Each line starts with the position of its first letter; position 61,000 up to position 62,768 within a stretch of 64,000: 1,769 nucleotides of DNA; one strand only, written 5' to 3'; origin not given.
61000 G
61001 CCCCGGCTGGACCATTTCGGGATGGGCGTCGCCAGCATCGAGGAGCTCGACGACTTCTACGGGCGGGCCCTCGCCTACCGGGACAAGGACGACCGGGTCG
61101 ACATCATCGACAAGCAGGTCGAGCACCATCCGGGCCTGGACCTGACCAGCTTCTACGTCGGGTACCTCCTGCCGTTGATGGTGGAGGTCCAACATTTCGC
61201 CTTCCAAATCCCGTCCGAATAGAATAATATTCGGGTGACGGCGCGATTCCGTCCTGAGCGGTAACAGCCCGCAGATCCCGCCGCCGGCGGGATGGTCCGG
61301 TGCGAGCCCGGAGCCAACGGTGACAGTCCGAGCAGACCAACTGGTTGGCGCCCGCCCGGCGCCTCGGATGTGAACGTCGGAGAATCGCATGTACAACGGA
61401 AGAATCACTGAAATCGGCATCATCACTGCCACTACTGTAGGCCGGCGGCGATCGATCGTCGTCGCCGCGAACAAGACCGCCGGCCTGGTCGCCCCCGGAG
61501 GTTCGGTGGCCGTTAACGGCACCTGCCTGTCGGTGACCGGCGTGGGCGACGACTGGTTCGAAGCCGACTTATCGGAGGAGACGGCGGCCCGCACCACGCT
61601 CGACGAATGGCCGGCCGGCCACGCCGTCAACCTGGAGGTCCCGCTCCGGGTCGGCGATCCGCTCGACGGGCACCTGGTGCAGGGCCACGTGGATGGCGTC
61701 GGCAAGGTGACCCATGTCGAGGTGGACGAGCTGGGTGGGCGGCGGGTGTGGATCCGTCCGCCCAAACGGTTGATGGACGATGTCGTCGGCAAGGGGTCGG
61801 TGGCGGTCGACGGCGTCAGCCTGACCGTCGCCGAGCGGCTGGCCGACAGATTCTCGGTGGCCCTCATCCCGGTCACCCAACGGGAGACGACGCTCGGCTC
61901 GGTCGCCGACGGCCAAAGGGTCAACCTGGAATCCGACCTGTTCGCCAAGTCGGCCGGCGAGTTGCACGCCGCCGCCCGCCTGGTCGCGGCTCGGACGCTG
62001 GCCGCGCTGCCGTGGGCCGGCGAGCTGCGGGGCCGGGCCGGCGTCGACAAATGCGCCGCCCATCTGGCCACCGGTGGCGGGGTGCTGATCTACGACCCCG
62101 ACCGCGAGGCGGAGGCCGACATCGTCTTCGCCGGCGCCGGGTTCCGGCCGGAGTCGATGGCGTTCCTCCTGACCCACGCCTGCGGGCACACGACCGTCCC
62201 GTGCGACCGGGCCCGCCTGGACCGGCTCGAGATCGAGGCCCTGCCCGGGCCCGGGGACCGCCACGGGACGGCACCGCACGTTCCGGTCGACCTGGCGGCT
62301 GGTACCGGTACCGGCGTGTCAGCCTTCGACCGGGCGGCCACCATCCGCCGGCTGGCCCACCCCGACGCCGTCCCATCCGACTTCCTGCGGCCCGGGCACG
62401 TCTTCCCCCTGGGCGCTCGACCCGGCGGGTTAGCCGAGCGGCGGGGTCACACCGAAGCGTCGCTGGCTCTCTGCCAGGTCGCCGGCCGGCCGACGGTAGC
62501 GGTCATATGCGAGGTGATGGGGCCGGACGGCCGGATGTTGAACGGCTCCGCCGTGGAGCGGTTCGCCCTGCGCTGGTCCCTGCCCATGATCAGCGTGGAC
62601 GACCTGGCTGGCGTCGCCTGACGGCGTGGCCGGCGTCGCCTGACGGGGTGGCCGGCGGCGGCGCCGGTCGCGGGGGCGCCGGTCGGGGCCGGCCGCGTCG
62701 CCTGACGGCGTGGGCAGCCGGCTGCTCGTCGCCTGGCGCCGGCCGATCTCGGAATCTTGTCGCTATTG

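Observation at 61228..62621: Putative FMN riboswitch controlling an unusual riboflavin synthase-DHBP synthase fusion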

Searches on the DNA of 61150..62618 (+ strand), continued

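Call 57: search_with_rna_model(model_id=R1, sources=[window, L001, L002, L003, L004, L006, L007, L008, L009, L010, L011, L012, L013, L014, L015, L016, L017, L018, L019, L020, L021, L023, L024, L025, L027, L029, L039, L040, L041, L042], max_evalue=1e-9, make_alignment=true)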
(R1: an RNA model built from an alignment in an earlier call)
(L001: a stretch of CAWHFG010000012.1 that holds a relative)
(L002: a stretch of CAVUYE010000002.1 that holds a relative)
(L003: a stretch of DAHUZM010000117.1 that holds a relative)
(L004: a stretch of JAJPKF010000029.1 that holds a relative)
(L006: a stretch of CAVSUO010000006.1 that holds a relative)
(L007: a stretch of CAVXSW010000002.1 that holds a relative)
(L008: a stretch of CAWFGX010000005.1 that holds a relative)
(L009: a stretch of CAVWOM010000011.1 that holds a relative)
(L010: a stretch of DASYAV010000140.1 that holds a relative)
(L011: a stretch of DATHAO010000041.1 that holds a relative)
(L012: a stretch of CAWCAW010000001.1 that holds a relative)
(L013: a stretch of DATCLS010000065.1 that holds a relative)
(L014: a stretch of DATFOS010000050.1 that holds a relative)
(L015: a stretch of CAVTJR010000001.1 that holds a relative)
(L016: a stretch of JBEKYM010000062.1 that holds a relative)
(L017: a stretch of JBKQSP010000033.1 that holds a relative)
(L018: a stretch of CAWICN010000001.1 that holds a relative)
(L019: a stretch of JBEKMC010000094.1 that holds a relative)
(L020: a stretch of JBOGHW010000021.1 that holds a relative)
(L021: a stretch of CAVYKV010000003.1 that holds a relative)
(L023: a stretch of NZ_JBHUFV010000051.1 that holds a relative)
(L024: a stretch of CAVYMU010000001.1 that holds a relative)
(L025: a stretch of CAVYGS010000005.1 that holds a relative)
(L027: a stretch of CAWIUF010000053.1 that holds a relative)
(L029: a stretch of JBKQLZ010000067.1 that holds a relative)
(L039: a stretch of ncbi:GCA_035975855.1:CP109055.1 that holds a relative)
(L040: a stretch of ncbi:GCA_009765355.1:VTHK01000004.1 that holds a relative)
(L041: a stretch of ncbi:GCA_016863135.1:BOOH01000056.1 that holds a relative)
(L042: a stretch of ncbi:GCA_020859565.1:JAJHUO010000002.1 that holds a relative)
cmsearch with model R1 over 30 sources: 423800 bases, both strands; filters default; matches with E-value up to 1e-9: 30.
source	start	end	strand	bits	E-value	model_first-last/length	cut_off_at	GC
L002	5853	5955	+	112.2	9.2e-18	1-103/103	no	0.66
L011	5835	5937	+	110.8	1.6e-17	1-103/103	no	0.73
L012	5861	5963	+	110.2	2e-17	1-103/103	no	0.67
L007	5847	5949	+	110.1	2.2e-17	1-103/103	no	0.62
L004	1050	1152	+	109.4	2.8e-17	1-103/103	no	0.65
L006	5850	5952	+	106.6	8.9e-17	1-103/103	no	0.68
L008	5862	5964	+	105.7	1.3e-16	1-103/103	no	0.68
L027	5861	5963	+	105.5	1.4e-16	1-103/103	no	0.67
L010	5861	5963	+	105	1.7e-16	1-103/103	no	0.69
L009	5861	5963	+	104.8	1.9e-16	1-103/103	no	0.69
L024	5844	5946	+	104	2.5e-16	1-103/103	no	0.7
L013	5839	5941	+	103.5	3.1e-16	1-103/103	no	0.7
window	61232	61334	+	103.1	3.8e-16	1-103/103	no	0.72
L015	5835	5939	+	99.8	1.4e-15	1-103/103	no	0.72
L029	3582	3686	+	99.3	1.7e-15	1-103/103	no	0.7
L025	5854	5956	+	98.9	2e-15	1-103/103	no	0.68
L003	5862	5964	+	97.5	3.6e-15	1-103/103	no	0.7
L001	5842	5943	+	96.2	6.2e-15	1-103/103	no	0.65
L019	5831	5935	+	95.4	8.6e-15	1-103/103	no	0.76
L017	5833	5937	+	94.8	1.1e-14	1-103/103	no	0.76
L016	5832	5936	+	93.6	1.8e-14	1-103/103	no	0.7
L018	5847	5948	+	90.2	7.3e-14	1-103/103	no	0.65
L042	6820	6927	+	88.9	1.2e-13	1-103/103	no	0.69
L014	4506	4607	+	88.8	1.3e-13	1-103/103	no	0.64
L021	5835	5939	+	87.1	2.5e-13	1-103/103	no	0.77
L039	6818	6925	+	82.7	1.5e-12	1-103/103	no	0.68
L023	5841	5947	+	82.4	1.7e-12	1-103/103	no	0.71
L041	6817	6924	+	81.8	2.2e-12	1-103/103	no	0.73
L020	3785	3888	+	81.5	2.5e-12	1-103/103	no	0.72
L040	6833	6938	+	74.9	3.7e-11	1-103/103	no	0.72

Alignment A2: 30 matches aligned to the model, 112 columns, each read 5' to 3' on its own strand. Consensus structure (alignment columns), stored with it:
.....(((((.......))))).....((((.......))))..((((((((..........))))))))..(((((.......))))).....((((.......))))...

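Call 71: search_rna_families(sources=[L044, L045, L043], threshold=evalue, max_evalue=0.01, show_alignments=2)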
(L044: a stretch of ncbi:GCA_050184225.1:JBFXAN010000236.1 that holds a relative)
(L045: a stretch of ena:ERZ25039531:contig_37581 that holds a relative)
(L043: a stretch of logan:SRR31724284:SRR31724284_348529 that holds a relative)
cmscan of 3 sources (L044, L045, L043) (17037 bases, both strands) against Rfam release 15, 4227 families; matches with E-value up to 0.01: 3.
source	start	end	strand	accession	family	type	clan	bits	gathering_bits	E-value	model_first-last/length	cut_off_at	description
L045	2775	2902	+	RF00050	FMN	Cis-reg; riboswitch;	-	110.6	66.2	1.9e-25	1-138/138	no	FMN riboswitch aptamer (RFN element)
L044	2777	2904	+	RF00050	FMN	Cis-reg; riboswitch;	-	105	66.2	6.5e-24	1-138/138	no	FMN riboswitch aptamer (RFN element)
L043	421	542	+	RF00050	FMN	Cis-reg; riboswitch;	-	49.3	66.2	9.6e-09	1-138/138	no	FMN riboswitch aptamer (RFN element)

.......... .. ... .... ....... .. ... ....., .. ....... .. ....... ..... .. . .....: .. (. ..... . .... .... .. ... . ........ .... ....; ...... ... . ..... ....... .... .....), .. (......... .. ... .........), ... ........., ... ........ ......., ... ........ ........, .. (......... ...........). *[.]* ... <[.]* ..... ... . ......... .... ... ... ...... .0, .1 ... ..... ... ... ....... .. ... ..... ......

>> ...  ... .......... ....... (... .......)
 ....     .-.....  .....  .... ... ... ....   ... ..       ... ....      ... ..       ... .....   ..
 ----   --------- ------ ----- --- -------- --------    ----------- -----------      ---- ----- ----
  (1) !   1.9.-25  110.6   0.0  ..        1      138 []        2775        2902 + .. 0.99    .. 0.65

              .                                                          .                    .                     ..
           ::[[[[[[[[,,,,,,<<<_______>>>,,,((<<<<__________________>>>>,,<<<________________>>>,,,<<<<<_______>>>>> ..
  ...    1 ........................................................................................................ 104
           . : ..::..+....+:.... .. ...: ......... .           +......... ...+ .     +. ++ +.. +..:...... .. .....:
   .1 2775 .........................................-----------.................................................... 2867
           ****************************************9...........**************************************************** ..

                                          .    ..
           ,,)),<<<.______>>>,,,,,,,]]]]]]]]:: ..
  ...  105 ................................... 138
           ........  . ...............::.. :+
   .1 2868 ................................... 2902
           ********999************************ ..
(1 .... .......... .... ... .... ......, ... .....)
